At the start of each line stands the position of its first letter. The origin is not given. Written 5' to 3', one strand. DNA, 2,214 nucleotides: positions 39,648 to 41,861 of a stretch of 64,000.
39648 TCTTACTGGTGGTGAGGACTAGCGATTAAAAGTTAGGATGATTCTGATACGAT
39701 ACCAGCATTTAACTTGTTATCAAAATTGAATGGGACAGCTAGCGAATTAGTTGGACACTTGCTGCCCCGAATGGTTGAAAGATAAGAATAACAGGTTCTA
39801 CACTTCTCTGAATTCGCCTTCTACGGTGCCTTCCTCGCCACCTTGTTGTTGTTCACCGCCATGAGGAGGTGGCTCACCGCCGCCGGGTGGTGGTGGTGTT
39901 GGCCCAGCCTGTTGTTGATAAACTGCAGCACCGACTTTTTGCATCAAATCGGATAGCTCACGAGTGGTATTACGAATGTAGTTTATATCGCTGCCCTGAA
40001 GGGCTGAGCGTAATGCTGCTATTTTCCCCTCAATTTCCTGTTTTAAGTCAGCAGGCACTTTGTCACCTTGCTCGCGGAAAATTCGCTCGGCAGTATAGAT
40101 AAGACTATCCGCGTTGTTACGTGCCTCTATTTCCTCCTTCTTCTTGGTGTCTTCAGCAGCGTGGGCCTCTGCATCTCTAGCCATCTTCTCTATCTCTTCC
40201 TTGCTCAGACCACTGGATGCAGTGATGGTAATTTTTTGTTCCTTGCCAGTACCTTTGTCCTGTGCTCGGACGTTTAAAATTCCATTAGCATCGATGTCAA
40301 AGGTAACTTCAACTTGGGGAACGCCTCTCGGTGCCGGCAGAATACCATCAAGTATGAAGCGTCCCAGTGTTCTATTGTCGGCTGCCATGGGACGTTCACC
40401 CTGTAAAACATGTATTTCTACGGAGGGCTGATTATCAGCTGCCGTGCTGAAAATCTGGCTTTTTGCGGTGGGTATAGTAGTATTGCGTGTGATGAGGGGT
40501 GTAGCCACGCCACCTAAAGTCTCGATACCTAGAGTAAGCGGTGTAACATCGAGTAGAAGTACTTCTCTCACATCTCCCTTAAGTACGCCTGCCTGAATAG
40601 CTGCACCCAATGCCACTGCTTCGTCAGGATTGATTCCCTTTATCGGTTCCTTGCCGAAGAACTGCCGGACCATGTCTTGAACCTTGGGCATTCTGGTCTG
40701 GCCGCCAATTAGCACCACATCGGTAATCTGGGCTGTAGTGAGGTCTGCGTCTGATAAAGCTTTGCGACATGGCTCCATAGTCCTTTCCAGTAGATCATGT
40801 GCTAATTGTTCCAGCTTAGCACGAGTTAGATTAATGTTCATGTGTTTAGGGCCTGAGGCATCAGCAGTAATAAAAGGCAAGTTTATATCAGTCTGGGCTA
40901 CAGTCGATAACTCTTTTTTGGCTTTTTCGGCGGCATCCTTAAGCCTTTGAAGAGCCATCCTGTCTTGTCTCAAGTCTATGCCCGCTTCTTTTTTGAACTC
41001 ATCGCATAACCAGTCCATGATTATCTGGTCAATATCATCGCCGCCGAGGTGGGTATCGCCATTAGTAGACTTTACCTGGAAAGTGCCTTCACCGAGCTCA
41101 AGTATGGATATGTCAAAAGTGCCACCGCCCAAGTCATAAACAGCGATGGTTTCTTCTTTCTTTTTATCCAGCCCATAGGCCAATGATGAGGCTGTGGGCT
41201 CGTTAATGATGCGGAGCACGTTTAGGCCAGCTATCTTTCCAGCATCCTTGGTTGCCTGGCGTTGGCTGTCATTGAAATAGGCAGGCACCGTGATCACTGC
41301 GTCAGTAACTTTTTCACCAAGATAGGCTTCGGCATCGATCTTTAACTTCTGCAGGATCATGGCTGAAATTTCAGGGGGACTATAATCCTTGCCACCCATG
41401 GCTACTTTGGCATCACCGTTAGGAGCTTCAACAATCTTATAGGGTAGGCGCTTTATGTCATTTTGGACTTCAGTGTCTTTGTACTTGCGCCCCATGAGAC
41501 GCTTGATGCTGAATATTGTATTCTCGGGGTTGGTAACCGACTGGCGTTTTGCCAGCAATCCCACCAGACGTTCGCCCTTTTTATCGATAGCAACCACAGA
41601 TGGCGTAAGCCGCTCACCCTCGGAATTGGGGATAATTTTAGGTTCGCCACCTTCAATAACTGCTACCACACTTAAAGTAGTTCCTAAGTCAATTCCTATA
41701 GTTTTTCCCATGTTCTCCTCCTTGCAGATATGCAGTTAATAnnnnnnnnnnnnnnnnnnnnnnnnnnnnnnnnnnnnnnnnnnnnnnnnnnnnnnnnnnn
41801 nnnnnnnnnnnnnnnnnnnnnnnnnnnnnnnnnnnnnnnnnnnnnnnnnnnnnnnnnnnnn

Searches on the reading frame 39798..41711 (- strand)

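Call 67: search_protein_families(library=pfam, proteins=[window:39798-41711:-], max_evalue=1e-8)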
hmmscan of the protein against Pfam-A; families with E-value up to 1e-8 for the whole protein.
window:39798-41711:- (637 aa): 2 families
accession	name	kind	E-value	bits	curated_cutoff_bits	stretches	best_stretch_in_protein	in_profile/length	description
PF00012.26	HSP70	-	4.3e-269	894.2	20.6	1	5-599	2-599/599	Hsp70 protein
PF06723.19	MreB_Mbl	-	1.1e-15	57.7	27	1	135-372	93-317/327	MreB/Mbl protein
